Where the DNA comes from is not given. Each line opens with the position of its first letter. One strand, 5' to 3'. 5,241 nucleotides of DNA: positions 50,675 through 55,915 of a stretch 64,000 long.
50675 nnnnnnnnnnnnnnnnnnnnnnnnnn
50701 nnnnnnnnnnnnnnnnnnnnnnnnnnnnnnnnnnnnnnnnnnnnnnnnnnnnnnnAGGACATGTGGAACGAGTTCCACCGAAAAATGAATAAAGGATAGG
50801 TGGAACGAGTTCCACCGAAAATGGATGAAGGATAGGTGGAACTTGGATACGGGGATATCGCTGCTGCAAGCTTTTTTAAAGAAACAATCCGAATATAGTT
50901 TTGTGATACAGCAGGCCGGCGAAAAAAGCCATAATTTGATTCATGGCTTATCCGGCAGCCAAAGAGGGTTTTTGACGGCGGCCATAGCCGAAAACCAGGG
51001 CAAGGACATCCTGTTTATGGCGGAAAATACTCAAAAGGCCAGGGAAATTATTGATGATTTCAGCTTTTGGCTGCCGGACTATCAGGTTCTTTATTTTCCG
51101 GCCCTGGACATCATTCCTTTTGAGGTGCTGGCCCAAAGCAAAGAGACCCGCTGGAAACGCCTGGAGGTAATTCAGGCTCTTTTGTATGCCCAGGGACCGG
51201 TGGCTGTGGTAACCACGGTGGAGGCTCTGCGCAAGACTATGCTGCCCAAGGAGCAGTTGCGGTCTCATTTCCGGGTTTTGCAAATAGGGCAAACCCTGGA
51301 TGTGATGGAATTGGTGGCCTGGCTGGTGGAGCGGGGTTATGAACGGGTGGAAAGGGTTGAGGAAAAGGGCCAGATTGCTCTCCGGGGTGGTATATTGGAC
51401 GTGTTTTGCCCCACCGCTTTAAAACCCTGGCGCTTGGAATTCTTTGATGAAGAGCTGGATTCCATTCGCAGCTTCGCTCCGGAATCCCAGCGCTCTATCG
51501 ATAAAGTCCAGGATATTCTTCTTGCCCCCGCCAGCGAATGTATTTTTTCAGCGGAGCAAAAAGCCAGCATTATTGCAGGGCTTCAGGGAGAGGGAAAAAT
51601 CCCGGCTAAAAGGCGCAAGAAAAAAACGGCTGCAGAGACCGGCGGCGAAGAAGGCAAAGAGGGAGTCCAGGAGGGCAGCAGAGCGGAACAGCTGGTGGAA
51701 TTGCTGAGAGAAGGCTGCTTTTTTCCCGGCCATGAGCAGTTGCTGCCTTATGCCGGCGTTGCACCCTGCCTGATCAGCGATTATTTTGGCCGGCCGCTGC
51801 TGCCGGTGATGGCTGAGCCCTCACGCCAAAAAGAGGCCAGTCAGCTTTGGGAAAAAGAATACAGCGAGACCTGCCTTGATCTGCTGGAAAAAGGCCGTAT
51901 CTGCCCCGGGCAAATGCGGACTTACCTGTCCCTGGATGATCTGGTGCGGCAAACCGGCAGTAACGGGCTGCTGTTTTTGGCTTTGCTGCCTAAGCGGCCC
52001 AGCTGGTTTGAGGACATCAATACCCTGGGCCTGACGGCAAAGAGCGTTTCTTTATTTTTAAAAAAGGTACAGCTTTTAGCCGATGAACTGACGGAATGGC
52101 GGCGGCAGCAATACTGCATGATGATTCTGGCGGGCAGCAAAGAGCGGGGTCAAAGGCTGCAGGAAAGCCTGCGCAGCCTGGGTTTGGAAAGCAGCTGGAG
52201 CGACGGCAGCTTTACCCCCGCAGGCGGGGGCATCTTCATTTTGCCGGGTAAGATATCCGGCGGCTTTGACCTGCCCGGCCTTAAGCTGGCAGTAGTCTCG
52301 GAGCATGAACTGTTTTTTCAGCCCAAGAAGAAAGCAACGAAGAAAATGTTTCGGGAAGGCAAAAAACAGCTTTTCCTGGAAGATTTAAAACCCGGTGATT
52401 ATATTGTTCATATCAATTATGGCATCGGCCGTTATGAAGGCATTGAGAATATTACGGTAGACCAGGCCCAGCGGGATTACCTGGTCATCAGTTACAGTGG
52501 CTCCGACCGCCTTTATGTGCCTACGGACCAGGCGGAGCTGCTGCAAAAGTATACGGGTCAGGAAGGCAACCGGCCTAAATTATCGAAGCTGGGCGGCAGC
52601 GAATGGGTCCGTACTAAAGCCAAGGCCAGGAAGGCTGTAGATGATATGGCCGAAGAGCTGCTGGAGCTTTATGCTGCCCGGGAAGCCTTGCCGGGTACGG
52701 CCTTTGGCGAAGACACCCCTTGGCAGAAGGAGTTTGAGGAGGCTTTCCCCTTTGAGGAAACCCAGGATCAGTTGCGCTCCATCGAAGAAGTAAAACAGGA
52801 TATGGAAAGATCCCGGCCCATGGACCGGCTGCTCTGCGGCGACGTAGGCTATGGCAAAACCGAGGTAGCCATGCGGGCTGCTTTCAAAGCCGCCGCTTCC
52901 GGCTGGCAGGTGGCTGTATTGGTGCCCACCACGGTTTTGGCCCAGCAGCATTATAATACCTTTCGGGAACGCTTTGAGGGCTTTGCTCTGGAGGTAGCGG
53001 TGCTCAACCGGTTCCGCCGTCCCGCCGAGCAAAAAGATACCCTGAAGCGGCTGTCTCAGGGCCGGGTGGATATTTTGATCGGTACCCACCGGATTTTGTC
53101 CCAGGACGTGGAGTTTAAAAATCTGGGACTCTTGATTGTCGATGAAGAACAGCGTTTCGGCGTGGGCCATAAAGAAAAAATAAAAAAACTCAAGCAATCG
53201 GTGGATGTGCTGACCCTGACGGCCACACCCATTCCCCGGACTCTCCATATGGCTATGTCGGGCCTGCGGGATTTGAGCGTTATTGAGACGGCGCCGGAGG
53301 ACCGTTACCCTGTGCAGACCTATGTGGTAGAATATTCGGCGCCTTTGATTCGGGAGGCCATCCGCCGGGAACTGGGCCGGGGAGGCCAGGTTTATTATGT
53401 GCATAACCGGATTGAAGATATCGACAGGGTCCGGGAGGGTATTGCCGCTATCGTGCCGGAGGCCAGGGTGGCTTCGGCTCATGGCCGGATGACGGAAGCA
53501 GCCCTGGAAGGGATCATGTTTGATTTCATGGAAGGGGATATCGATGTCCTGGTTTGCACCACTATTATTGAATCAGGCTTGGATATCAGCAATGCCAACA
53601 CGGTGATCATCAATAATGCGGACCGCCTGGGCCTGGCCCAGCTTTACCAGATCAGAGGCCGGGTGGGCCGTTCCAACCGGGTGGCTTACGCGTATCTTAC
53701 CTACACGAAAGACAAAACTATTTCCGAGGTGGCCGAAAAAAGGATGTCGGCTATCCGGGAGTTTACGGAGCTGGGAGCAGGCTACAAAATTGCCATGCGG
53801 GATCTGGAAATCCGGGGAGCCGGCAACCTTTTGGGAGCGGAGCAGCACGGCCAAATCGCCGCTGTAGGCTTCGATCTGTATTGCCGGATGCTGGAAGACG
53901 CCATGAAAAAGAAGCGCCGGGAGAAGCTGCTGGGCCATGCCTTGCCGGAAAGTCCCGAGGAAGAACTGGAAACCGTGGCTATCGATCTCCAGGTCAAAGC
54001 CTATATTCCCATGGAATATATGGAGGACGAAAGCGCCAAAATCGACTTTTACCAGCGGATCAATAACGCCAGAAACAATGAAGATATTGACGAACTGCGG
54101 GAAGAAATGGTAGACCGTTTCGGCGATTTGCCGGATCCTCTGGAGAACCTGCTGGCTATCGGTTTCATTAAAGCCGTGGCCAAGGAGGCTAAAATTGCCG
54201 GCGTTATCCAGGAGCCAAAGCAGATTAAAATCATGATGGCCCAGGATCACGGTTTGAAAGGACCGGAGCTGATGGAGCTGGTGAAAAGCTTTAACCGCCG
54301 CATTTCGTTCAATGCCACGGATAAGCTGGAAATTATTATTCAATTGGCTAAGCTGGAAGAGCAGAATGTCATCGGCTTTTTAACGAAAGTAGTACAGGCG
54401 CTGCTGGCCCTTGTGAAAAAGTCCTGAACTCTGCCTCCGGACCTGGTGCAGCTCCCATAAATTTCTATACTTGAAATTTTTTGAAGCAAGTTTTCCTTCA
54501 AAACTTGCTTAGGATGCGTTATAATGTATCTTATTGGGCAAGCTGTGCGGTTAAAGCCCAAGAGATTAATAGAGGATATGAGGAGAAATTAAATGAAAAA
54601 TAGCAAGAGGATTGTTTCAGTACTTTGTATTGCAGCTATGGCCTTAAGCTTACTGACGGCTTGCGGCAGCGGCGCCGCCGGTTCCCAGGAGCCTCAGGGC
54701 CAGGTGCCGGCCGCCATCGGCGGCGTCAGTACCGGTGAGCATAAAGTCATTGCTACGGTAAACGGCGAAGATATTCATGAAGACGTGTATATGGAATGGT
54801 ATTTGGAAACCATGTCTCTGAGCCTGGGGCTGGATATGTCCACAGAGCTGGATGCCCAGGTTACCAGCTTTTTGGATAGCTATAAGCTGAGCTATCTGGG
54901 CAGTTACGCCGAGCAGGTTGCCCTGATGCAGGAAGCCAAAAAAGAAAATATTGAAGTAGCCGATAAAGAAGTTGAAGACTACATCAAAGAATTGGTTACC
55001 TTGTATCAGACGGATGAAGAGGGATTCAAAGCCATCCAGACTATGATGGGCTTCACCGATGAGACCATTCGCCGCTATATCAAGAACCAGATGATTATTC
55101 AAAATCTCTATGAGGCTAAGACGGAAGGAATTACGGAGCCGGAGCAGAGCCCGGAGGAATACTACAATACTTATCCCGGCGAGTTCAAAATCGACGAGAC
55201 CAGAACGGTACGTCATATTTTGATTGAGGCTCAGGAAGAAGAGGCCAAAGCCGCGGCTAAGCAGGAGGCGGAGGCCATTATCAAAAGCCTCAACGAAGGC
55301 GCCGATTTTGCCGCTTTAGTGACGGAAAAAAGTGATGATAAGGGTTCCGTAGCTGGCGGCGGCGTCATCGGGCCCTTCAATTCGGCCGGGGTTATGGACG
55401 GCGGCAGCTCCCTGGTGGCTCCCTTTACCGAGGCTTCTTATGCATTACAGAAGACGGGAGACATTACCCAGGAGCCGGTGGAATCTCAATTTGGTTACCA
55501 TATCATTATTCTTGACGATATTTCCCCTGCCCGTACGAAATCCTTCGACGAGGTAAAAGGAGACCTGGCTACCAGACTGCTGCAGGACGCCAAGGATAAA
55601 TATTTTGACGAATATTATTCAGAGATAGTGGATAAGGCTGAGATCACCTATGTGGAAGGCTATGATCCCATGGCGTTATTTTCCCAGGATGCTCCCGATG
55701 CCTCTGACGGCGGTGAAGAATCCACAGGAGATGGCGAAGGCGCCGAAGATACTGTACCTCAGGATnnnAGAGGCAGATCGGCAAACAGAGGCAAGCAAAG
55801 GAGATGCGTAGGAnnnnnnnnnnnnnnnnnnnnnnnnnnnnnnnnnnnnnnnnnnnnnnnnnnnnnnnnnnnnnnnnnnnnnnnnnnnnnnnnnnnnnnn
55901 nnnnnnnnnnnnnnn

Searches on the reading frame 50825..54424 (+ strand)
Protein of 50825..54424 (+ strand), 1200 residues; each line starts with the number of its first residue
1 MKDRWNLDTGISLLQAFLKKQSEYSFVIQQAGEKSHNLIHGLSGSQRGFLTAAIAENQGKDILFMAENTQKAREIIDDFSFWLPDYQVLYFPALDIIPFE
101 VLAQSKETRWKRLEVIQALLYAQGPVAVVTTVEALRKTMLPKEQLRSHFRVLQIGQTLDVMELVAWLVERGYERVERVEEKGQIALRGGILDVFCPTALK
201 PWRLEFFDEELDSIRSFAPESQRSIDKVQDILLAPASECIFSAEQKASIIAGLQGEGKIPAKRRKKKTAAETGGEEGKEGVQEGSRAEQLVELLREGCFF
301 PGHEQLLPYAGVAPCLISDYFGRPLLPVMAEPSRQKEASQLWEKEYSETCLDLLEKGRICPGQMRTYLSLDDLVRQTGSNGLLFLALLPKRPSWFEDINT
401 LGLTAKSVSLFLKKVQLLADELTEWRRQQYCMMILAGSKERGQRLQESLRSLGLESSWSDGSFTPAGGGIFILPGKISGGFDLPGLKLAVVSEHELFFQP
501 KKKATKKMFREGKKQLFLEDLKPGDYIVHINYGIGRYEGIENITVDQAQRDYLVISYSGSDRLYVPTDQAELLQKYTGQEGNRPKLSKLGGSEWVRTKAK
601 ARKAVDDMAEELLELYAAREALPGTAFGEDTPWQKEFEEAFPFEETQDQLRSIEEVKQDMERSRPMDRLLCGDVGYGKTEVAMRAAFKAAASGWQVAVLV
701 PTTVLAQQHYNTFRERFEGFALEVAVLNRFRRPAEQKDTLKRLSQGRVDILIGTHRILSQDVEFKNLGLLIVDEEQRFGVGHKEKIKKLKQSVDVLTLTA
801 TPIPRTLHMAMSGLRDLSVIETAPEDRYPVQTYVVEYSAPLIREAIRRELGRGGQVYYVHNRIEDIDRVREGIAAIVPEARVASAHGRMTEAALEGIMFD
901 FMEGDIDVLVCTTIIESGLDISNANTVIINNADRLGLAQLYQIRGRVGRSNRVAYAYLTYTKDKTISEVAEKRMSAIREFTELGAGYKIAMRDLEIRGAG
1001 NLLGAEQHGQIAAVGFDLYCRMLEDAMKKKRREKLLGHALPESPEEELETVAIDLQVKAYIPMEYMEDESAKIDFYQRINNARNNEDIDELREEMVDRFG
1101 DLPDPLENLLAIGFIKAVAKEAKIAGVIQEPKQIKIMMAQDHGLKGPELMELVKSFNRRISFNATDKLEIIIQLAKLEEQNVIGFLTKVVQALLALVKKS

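Call 21: search_protein_families(library=pfam, proteins=[window:50825-54424:+], max_evalue=0.00001)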
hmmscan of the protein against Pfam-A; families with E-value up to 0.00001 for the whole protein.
window:50825-54424:+ (1200 aa): 6 families
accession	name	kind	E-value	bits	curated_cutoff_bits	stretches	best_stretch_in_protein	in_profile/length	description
PF00270.35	DEAD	-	1.2e-25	90.6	26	1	647-808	2-165/167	DEAD/DEAH box helicase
PF03461.20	TRCF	-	1.2e-25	90.1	25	1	1055-1142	1-88/95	TRCF domain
PF02559.22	CarD_TRCF_RID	-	1.1e-22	80.2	23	1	521-576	1-56/57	CarD-like/TRCF RID domain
PF17757.6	UvrB_inter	-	5.9e-22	78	22.9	1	152-238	3-90/91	UvrB interaction domain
PF00271.37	Helicase_C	-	5.4e-21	75.4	23.5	1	845-950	5-109/110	Helicase conserved C-terminal domain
PF04851.21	ResIII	-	4.4e-10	40.1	22.5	1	647-802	6-162/164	Type III restriction enzyme, res subunit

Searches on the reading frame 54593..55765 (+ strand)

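Call 21: search_protein_families(library=pfam, proteins=[window:54593-55765:+], max_evalue=0.00001)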
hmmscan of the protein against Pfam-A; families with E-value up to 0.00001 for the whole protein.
window:54593-55765:+ (391 aa): 4 families
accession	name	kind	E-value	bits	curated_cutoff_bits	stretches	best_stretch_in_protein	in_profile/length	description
PF13616.12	Rotamase_3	-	8.2e-19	68.7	22.5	1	203-307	15-112/116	PPIC-type PPIASE domain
PF00639.27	Rotamase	-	4.3e-18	66.5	21.7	1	208-308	1-96/97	PPIC-type PPIASE domain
PF13145.12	Rotamase_2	-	8.5e-13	49.6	27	1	188-322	7-120/121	PPIC-type PPIASE domain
PF13624.11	SurA_N_3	-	7.3e-11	42.6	27.2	1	41-172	29-161/162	SurA-like N-terminal domain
